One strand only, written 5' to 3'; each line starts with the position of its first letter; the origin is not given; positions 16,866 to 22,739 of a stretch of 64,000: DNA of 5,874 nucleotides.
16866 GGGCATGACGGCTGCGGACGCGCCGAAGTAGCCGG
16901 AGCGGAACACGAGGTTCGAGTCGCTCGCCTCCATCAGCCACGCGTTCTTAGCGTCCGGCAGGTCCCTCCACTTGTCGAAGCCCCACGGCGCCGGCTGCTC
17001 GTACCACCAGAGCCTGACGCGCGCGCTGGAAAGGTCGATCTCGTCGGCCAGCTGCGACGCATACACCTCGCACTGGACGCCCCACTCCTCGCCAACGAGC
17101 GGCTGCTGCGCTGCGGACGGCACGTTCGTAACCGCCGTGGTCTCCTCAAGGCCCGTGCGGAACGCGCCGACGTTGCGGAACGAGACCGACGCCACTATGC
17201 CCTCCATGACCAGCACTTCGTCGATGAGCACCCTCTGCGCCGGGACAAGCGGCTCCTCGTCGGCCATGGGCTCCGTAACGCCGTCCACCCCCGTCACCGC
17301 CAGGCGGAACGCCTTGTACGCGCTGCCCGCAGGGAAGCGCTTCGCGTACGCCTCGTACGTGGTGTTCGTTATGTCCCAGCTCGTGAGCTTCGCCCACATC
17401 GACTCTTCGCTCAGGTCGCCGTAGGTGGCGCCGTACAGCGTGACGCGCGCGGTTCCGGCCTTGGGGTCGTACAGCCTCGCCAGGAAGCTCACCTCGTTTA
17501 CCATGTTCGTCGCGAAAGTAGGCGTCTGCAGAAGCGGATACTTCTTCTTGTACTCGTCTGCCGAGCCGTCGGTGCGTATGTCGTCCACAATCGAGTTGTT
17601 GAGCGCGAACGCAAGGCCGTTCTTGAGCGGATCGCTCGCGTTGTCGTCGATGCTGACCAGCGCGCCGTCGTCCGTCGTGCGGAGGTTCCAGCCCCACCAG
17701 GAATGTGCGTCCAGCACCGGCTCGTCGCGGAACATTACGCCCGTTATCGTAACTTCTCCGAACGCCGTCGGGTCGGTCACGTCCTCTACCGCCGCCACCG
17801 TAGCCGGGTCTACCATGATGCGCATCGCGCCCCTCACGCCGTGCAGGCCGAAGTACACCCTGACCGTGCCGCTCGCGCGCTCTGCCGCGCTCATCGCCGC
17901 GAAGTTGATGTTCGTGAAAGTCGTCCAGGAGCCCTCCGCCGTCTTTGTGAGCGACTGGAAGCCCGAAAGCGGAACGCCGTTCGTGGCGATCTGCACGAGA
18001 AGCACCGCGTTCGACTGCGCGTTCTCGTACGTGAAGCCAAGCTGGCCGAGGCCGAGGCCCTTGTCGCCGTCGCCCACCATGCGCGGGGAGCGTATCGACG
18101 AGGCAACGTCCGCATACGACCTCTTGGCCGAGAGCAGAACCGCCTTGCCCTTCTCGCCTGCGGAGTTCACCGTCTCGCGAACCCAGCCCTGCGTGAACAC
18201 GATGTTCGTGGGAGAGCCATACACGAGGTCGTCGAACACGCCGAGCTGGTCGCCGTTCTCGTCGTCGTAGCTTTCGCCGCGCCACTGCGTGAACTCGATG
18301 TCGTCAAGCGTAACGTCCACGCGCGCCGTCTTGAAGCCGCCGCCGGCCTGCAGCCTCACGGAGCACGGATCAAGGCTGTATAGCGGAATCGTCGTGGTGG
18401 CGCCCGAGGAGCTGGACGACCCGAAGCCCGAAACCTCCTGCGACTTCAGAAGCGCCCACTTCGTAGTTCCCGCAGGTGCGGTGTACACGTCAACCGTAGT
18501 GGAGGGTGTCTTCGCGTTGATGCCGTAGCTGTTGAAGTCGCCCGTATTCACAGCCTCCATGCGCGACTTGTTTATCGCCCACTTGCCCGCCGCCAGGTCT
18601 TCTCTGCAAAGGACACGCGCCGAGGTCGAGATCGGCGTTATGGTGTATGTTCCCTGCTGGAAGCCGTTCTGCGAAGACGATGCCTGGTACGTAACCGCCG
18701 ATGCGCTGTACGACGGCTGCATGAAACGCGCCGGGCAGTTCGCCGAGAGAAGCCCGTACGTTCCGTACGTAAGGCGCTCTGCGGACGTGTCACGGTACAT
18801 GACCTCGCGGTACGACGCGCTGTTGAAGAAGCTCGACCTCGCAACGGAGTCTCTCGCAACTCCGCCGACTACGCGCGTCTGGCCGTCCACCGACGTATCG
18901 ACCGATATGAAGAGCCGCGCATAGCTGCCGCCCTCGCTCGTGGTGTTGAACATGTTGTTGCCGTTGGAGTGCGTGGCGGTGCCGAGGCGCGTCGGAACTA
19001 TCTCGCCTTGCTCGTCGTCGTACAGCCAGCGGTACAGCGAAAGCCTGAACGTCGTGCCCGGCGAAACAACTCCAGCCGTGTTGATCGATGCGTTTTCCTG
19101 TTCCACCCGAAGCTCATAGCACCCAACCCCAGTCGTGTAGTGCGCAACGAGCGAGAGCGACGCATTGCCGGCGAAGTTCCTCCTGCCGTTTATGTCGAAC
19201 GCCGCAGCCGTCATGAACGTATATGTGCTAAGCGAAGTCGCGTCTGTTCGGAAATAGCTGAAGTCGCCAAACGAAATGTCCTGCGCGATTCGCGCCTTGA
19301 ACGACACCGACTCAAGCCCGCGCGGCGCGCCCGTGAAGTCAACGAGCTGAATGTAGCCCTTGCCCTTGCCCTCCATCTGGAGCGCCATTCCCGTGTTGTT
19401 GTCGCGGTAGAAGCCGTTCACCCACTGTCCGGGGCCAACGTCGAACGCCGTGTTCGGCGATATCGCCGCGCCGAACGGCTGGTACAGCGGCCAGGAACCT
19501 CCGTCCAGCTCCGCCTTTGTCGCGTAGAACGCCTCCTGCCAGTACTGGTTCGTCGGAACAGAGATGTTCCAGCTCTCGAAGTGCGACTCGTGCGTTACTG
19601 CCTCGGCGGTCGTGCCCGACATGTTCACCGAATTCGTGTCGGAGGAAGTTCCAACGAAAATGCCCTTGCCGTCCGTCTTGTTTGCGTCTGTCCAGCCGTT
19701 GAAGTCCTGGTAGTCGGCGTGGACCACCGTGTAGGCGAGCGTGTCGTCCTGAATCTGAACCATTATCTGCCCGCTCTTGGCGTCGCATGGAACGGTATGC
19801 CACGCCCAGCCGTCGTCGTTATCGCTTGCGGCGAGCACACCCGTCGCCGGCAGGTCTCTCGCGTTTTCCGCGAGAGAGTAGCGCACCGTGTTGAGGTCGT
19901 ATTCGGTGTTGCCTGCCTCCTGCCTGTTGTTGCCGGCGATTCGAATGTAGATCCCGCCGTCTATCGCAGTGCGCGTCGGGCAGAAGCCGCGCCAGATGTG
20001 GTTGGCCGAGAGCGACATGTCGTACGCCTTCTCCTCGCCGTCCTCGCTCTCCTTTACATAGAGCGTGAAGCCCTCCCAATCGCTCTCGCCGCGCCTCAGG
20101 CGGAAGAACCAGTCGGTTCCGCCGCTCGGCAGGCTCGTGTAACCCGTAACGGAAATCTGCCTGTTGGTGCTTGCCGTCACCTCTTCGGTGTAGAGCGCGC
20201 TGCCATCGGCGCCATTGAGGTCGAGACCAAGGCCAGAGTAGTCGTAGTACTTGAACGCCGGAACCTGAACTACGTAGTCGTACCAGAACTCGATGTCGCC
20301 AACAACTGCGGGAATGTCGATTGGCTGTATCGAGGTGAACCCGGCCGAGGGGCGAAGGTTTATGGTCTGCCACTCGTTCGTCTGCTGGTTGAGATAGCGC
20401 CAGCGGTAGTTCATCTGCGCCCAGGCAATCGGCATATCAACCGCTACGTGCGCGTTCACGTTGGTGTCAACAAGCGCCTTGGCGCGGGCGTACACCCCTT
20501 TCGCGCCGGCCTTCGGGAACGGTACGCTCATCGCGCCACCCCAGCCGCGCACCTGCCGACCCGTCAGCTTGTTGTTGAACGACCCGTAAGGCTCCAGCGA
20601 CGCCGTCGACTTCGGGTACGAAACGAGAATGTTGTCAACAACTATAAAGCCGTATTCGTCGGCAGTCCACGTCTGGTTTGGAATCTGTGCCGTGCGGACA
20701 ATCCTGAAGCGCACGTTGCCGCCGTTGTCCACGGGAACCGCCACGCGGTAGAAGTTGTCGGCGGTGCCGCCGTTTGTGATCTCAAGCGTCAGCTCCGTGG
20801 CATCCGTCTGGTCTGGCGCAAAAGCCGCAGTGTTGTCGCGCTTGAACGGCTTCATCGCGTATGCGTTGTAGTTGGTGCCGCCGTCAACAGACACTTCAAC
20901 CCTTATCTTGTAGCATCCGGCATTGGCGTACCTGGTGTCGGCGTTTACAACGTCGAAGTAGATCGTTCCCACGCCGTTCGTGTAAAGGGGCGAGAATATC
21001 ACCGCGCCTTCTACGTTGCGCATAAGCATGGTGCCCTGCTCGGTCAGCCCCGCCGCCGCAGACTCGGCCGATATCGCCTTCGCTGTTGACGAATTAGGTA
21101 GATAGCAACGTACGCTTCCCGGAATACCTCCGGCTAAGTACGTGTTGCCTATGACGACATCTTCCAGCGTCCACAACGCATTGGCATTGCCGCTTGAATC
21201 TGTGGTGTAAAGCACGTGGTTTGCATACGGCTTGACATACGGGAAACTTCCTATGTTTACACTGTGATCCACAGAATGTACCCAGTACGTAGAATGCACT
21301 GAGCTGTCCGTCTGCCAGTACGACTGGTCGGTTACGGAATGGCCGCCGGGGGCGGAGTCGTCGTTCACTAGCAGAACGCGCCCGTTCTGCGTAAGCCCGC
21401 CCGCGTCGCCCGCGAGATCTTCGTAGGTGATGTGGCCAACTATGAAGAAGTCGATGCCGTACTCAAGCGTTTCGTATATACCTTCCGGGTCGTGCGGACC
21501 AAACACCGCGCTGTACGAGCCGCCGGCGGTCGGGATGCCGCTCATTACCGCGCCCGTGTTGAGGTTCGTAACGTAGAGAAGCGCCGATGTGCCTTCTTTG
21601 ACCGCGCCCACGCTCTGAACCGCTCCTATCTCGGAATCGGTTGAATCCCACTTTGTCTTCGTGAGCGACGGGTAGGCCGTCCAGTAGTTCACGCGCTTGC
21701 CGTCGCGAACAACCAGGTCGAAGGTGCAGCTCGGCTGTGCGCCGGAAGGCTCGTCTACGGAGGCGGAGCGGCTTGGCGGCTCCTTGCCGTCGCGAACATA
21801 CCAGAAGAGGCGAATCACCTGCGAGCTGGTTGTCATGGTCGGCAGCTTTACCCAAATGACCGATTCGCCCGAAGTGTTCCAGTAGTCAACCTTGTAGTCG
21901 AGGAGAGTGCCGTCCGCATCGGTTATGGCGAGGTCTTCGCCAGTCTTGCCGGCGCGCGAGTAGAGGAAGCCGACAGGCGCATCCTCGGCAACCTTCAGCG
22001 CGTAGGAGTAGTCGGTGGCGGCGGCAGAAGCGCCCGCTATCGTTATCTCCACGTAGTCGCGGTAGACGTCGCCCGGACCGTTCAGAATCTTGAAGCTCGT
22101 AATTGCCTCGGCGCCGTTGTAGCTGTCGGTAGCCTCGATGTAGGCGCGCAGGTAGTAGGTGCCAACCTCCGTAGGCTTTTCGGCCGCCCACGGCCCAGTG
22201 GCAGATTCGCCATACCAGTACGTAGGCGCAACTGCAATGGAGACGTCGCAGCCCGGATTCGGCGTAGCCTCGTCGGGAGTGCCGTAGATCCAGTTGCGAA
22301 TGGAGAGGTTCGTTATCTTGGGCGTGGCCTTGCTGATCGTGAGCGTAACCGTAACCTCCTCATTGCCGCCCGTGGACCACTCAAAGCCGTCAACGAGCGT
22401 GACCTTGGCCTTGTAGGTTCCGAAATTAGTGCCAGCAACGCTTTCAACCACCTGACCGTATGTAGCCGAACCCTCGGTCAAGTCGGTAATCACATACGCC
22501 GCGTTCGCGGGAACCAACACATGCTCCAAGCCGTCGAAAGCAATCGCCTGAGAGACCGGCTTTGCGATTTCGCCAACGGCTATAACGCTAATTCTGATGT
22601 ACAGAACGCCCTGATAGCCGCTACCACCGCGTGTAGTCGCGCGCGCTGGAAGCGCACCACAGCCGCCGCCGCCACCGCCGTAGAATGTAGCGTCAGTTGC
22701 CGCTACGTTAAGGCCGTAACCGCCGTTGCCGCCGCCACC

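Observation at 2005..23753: Operon-like unit of about 21.6 kb encoding two giant secreted proteins with a small lipoprotein between them, running straight into ackA-pta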

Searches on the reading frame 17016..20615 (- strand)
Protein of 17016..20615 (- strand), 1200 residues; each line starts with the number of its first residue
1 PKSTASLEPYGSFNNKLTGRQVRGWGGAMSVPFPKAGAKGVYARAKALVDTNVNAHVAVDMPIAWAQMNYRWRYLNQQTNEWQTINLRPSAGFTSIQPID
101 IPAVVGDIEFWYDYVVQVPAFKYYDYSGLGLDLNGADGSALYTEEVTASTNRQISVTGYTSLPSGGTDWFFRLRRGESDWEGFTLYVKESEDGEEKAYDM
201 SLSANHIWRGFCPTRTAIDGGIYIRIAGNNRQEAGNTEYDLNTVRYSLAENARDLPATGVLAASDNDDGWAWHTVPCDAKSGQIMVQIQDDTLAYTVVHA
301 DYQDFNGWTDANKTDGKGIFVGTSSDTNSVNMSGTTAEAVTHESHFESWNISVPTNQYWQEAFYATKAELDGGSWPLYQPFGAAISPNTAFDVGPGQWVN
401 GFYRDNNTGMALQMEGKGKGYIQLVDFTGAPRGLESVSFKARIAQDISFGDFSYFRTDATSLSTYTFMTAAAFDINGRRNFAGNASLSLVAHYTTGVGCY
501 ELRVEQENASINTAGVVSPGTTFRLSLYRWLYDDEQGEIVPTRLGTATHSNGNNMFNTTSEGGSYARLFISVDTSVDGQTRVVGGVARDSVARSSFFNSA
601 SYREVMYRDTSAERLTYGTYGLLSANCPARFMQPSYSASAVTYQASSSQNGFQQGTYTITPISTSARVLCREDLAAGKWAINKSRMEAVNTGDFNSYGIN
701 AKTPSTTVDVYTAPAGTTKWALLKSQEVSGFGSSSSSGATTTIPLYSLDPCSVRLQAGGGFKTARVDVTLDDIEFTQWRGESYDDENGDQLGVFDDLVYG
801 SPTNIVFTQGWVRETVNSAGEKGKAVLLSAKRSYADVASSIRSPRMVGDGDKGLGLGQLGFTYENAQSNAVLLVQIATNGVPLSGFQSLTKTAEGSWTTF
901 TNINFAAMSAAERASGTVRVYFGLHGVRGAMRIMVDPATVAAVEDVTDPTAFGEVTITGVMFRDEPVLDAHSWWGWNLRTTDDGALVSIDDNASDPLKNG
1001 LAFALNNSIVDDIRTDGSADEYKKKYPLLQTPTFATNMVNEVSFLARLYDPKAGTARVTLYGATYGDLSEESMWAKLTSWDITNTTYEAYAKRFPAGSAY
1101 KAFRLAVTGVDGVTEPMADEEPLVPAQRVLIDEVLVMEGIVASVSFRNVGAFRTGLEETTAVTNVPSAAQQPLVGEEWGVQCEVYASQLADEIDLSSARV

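Call 48: find_homologous_proteins(query=window:17016-20615:-, max_evalue=0.00001)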
Query window:17016-20615:- (1200 aa): 20 proteins with E <= 0.00001 among 8000 candidates.
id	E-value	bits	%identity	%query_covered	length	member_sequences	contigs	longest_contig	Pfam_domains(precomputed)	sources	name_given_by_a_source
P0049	0.0e+0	1640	63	95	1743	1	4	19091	-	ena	-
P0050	0.0e+0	1159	72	57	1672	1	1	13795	PF21722.5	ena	-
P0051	6.5e-244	831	39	100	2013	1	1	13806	-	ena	-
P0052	1.1e-240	820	43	89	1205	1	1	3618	-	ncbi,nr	ncbi:MAG: hypothetical protein KBT68_00770, partial [bacterium]|nr:hypothetical protein [Candidatus 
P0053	5.7e-238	811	39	100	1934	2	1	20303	-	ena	-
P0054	3.9e-204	699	37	100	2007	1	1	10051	-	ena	-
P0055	8.2e-195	668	36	95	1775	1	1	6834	PF13306.13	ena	-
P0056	4.1e-194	666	38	88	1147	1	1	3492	-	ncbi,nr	ncbi:MAG: hypothetical protein IKZ36_05605, partial [Kiritimatiellae bacterium]|nr:hypothetical prot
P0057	6.6e-166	572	35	98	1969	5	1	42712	-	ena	-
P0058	2.7e-159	550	33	96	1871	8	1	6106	-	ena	-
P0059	4.1e-135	470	32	100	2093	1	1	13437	-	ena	-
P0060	1.0e-134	469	30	100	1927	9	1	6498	-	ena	-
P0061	6.4e-124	433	31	100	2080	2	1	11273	-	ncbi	-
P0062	7.7e-121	423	32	100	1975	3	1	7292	-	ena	-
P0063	8.3e-106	373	39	48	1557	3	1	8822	PF21722.5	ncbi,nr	ncbi:MAG: hypothetical protein IKD42_03075, partial [Kiritimatiellae bacterium]|nr:hypothetical prot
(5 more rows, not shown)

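Call 68: search_protein_representatives(protein=window:17016-20615:-)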
Query: 1200 residues. Proteins with E-value up to 0.001 (for the whole library): 271; up to 1e-10: 247; up to 1e-30: 217. The best 150 are listed.
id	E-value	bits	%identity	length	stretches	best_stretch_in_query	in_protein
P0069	0.0e+00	1931.8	72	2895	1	1-1200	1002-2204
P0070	0.0e+00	1617.1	64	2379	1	2-1138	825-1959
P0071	0.0e+00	1096.8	49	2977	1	3-1200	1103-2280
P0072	0.0e+00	1063.9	46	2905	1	1-1200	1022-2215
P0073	0.0e+00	1040.0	47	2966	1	1-1200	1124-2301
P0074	1.1e-286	970.5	46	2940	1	4-1200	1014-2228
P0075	3.4e-278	942.4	44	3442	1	5-1200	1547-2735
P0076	3.2e-247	839.8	42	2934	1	1-1200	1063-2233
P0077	8.2e-246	835.2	43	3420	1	3-1197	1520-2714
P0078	2.9e-244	830.1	41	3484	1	1-1200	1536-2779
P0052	3.5e-241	819.8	45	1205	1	3-1069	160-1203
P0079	1.3e-240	818.0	43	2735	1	9-1199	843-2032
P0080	6.2e-238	809.1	43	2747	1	2-1196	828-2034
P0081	7.3e-238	808.9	42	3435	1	5-1197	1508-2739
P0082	3.0e-237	806.8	43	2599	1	4-1196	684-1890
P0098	1.1e-205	702.3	41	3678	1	9-1196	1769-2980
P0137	1.5e-162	559.4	36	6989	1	5-1196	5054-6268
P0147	2.5e-154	532.2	37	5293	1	4-1196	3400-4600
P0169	2.4e-129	449.4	37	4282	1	14-1195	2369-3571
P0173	3.5e-126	439.0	33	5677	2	63-1196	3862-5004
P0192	3.5e-113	395.9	34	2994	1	1-1194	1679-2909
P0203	3.4e-97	343.0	30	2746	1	4-1198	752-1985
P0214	7.6e-90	318.6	31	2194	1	1-1199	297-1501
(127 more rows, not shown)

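Call 69: list_cluster_members(proteins=[P0071, P0075, P0098, P0137, P0147, P0169, P0173, P0192, P0203, P0214])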
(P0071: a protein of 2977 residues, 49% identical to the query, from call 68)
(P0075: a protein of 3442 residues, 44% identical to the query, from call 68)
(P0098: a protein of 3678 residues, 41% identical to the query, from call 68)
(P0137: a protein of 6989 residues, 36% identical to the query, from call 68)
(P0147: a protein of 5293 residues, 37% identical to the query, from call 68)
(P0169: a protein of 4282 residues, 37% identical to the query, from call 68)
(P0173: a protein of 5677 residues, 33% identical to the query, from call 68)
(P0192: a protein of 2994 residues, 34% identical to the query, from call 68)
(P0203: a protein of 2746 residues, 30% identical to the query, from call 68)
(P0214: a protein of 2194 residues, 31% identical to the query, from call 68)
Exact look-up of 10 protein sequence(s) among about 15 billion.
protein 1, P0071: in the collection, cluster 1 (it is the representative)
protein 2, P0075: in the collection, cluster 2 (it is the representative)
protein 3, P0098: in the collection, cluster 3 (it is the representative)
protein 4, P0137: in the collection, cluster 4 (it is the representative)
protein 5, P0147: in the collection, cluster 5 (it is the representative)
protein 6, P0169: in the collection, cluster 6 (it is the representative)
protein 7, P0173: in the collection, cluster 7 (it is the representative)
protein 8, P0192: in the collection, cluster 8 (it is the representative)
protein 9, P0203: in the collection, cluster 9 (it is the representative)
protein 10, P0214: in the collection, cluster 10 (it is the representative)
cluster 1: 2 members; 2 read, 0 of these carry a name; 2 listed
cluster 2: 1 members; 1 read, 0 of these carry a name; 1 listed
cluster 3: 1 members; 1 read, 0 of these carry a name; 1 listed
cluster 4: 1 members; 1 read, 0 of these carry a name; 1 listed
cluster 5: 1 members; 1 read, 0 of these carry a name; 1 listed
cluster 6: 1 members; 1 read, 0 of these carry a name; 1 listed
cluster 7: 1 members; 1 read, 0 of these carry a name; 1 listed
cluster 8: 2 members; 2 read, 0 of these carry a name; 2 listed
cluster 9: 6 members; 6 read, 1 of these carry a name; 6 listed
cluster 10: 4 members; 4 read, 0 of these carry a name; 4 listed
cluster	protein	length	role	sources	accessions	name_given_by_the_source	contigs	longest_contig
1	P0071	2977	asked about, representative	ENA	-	-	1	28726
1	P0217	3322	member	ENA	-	-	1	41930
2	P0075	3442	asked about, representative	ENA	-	-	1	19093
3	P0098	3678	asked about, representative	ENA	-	-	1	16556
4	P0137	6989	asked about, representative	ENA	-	-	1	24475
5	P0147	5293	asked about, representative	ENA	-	-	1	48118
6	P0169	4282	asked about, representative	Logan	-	-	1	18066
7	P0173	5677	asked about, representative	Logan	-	-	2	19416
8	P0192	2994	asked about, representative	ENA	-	-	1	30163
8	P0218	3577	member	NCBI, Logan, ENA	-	-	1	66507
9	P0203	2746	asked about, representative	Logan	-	-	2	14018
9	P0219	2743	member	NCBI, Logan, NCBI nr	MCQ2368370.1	MAG: DUF2341 domain-containing protein [Kiritimatiellae bacterium] | DUF2341 domain-containing protein [Kiritimatiellia bacterium]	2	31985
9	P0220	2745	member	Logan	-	-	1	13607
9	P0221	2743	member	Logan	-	-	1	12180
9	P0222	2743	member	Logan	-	-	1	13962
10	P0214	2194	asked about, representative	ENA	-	-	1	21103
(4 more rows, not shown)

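Call 70: predict_structure(alignment_id=A5)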
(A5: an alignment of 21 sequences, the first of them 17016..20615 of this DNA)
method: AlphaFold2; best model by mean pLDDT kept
length: 1200 residues; sequences in the alignment: 21
mean_pLDDT: 72.2   pTM: 0.49
mean pLDDT of the five models: 72.2, 71.2, 69.6, 69.0, 67.5
residues with pLDDT >= 90: 169; 70-90: 578; 50-70: 277; < 50: 176
segments of 3 or more residues with pLDDT < 50: 53-59, 128-130, 301-338, 404-408, 645-648, 786-799, 967-1026, 1110-1125, 1168-1177, 1198-1200
pLDDT, mean of each block of 10 residues (from residue 1): 74 68 81 84 85 51 82 66 87 87 83 75 53 54 57 62 75 81 86 83 74 68 86 66 82 78 74 75 75 77 28 31 29 38 79 83 77 73 82 83 50 85 77 87 85 81 89 90 88 91 86 74 90 83 86 78 88 87 88 68 87 79 92 90 60 78 75 90 89 85 89 88 90 64 87 88 82 84 49 39 73 78 88 85 72 66 92 79 60 64 88 85 67 91 89 92 60 28 29 37 36 37 50 63 75 73 66 74 77 74 69 44 51 65 60 53 48 47 60 54
secondary structure, 60 per line:
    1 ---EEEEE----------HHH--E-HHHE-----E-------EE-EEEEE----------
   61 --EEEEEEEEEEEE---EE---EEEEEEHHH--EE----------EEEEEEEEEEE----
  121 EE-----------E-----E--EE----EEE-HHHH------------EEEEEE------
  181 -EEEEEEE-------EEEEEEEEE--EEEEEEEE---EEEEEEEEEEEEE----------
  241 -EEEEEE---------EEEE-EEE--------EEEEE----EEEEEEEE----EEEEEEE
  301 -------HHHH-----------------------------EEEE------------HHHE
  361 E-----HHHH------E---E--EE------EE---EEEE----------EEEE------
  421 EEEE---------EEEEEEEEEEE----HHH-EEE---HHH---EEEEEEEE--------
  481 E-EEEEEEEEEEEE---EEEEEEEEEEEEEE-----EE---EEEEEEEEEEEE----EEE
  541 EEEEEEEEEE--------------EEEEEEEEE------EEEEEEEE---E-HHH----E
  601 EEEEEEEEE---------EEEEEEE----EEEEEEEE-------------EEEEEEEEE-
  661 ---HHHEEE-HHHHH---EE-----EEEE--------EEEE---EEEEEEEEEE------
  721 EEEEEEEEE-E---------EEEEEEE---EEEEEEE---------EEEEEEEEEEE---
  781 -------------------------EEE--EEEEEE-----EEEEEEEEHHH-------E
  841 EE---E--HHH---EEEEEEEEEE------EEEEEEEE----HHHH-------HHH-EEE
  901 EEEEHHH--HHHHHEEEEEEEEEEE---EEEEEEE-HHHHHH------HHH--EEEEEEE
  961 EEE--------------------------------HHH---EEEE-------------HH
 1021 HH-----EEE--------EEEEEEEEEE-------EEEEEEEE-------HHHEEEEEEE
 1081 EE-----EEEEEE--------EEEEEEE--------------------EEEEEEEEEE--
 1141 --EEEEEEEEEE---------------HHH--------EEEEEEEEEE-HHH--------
elements in order (helices of 4 or more, strands of 3 or more residues): E4-8 E46-50 E63-74 E83-88 E106-116 E149-151 H153-156 E169-174 E182-188 E196-204 E207-214 E218-230 E242-247 E257-260 E262-264 E273-277 E282-289 E294-300 H308-311 E341-344 H367-370 E397-400 E411-414 E421-424 E434-444 E453-455 E465-472 E483-494 E498-511 E522-533 E538-550 E565-573 E580-587 E600-609 E619-625 E630-637 E651-659 E667-669 H671-675 E686-689 E698-701 E705-714 E721-729 E741-747 E751-757 E767-777 E806-808 E811-816 E822-829 E840-842 E855-864 E871-878 H883-886 E898-904 H910-914 E915-925 E929-935 H937-942 E954-963 E1002-1005 H1019-1022 E1028-1030 E1039-1048 E1056-1063 E1074-1082 E1088-1093 E1102-1108 E1129-1138 E1143-1152 E1179-1188

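Call 72: fold_search(model_id=the predicted structure, library=pdb)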
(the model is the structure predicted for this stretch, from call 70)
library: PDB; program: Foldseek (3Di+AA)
matches with E <= 10: 947; with E <= 0.001: 24
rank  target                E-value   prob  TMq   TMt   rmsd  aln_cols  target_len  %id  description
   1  2e26_A                1.9e-08  1.00  0.10  0.15  23.8       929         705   10  Crystal structure of two repeat fragment of reelin (released 2007-05-22)
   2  3a7q_A                3.5e-08  1.00  0.11  0.15  24.3       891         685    9  Structural basis for specific recognition of reelin by its receptors (released 2010-03-23)
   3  6a48                  1.3e-07  1.00  0.12  0.20  24.0       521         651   10  Crystal structure of reelin N-terminal region (released 2019-06-19)
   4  6vls_B                1.4e-06  0.96  0.08  0.09  36.6       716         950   10  Structure of C-terminal fragment of Vip3A toxin (released 2020-07-22)
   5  6vls_C                2.3e-06  0.93  0.07  0.09  26.9       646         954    8  Structure of C-terminal fragment of Vip3A toxin (released 2020-07-22)
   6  5a58_A                5.7e-06  0.99  0.12  0.12  25.9       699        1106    9  The structure of GH101 D764N mutant from Streptococcus pneumoniae TIGR4 in complex with serinyl T-antigen (released 2015-09-02)
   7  6vls_D                6.0e-06  0.84  0.07  0.09  38.0       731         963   10  Structure of C-terminal fragment of Vip3A toxin (released 2020-07-22)
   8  4xup_A                6.6e-06  1.00  0.11  0.28  14.5       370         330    9  Structure of the N-terminal CBM22-1-CBM22-2 tandem domain from Paenibacillus barcinonensis Xyn10C (released 2015-06-03)
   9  5a55                  9.3e-06  0.99  0.12  0.13  24.1       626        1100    9  The native structure of GH101 from Streptococcus pneumoniae TIGR4 (released 2015-09-02)
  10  4xup_F                9.8e-06  1.00  0.09  0.29  18.9       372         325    9  Structure of the N-terminal CBM22-1-CBM22-2 tandem domain from Paenibacillus barcinonensis Xyn10C (released 2015-06-03)
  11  4xup_B                2.0e-05  1.00  0.09  0.28  19.6       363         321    9  Structure of the N-terminal CBM22-1-CBM22-2 tandem domain from Paenibacillus barcinonensis Xyn10C (released 2015-06-03)
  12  8fjp_A                3.2e-05  0.15  0.07  0.04  45.6      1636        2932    8  Cryo-EM structure of native mosquito salivary gland surface protein 1 (SGS1) (released 2023-03-01)
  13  4xup_D                4.1e-05  1.00  0.09  0.27  17.8       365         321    9  Structure of the N-terminal CBM22-1-CBM22-2 tandem domain from Paenibacillus barcinonensis Xyn10C (released 2015-06-03)
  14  6vls_A                4.3e-05  0.69  0.07  0.09  36.9       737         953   10  Structure of C-terminal fragment of Vip3A toxin (released 2020-07-22)
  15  2zs6_B                4.7e-05  0.66  0.08  0.17  25.1       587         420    8  HA3 subcomponent of botulinum type C progenitor toxin (released 2008-09-16)
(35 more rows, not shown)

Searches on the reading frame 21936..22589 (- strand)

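Call 84: search_protein_families(library=pfam, proteins=[window:21936-22589:-], max_evalue=1)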
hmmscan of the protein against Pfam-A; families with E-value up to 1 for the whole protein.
window:21936-22589:- (218 aa): 1 family
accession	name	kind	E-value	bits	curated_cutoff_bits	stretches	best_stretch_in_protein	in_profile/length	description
PF18959.5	DUF5701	-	0.046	13.9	27.4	1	15-73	73-131/206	Family of unknown function (DUF5701)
